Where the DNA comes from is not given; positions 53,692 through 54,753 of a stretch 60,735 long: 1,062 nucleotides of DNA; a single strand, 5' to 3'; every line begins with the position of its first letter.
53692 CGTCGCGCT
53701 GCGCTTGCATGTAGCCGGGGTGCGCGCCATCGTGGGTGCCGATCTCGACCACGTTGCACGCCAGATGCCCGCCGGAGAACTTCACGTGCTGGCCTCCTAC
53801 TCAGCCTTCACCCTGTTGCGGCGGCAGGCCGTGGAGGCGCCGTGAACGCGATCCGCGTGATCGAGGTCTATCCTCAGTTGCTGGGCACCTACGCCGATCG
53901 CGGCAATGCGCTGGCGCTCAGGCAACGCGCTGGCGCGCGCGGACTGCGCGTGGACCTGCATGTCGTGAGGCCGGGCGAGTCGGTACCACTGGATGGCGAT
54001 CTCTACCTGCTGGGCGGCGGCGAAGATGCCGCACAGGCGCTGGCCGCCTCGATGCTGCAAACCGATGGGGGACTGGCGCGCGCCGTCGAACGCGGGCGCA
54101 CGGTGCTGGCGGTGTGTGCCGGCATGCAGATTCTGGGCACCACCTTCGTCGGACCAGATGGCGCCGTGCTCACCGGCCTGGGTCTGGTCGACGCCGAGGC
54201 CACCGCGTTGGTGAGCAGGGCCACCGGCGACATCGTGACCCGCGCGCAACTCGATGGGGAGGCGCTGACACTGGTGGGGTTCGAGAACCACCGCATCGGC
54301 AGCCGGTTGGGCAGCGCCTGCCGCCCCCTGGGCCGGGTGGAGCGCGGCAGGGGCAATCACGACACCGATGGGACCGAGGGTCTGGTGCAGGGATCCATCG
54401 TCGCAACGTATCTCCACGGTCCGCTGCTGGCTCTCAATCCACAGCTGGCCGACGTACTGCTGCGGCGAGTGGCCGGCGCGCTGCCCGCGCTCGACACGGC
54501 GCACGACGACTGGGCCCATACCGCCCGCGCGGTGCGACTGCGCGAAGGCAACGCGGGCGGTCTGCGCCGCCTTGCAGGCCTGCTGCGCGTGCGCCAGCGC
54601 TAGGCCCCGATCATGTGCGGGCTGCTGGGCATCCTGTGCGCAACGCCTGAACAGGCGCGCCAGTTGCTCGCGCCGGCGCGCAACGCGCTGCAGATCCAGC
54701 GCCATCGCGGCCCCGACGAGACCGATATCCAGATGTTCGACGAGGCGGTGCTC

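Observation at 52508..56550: Gram-positive/actinobacterial-type peptidoglycan amidation operon (murT-gatD-asnB) in a betaproteobacterial chromosome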

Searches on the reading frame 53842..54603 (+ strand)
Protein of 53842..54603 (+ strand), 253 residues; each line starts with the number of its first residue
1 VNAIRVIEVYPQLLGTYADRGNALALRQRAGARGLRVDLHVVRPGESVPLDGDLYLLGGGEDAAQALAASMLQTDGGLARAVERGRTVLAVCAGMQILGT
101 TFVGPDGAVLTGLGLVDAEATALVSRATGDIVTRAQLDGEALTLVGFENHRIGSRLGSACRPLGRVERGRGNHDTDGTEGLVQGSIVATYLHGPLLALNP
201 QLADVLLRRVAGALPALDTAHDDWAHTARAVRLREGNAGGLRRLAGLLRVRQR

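Call 3: search_protein_families(library=pfam, proteins=[window:53842-54603:+])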
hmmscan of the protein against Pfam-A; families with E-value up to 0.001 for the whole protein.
window:53842-54603:+ (253 aa): 1 family
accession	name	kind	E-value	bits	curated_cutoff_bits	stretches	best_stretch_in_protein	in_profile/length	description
PF07685.20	GATase_3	-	3.6e-30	105.5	27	1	8-197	4-193/196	CobB/CobQ-like glutamine amidotransferase domain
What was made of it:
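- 53842..54603 (+): gatD: the glutaminase subunit (253 aa), overlapping murT by 4 nt. Pfam GATase_3, E=4e-30 (call 3).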

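Call 4: search_protein_families(library=ncbifam, proteins=[window:53842-54603:+])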
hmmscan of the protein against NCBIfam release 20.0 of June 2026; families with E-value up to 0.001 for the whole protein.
window:53842-54603:+ (253 aa): 7 families
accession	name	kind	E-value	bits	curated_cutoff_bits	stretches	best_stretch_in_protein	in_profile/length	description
NF052463.1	L2IsogltmlsynGatDStaph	equivalog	1.7e-39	136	450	1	4-211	2-206/237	lipid II isoglutaminyl synthase subunit GatD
NF045636.1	isoglutsynth_GatD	equivalog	3.7e-32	111.7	400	1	3-207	17-222/258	lipid II isoglutaminyl synthase subunit GatD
NF001989.1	PRK00784.1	equivalog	5.5e-11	41.8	273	1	36-209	272-436/480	cobyric acid synthase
TIGR00313.1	cobQ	equivalog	1.5e-09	37.2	309.9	1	75-217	309-449/477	cobyric acid synthase CobQ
NF002204.1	PRK01077.1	equivalog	2.3e-05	23.5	254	1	47-192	273-417/420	cobyrinic acid a,c-diamide synthase CobB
TIGR00379.1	cobB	subfamily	0.00012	21.1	261.4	1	76-207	312-444/449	cobyrinic/hydrogenobyrinic acid a,c-diamide synthase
NF010471.0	PRK13896.1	equivalog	0.00013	21.2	693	1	45-192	269-418/433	cobyrinic acid a,c-diamide synthase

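Call 27: search_solved_structures(query=window:53842-54603:+, show_alignments=2)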
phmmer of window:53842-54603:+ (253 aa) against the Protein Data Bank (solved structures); distinct sequences matched with E-value up to 0.001: 4.
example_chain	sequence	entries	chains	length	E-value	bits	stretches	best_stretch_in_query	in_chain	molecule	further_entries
5n9m_A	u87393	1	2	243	3.6e-37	131.5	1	10-210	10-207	Cobyric acid synthase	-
6gs2_A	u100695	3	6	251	3.9e-37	131.4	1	10-210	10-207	SA1707 protein | Lipid II isoglutaminyl synthase (glutamine-hydrolyzing) subunit GatD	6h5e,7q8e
9sq9_C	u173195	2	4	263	1.7e-29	106.4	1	6-207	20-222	Lipid II isoglutaminyl synthase (glutamine-hydrolyzing) subunit GatD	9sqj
6fqb_E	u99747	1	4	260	1.5e-23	86.9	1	5-206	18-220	Cobyric acid synthase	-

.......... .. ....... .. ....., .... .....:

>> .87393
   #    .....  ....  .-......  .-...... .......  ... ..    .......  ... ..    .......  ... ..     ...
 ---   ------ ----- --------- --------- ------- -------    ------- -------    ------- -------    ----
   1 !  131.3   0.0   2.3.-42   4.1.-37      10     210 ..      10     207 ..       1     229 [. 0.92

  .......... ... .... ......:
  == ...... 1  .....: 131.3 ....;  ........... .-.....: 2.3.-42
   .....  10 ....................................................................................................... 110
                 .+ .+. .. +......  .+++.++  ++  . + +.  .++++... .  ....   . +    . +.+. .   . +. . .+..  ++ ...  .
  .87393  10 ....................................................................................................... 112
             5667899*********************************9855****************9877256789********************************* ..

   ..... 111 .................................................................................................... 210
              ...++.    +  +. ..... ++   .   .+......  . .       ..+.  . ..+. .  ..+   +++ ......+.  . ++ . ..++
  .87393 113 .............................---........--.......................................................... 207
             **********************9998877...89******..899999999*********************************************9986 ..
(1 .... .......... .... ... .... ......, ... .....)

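Call 69: search_protein_families(library=padloc, proteins=[window:53842-54603:+], max_evalue=0.01)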
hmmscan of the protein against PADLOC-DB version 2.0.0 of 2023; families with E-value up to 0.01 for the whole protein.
window:53842-54603:+ (253 aa): 0 families
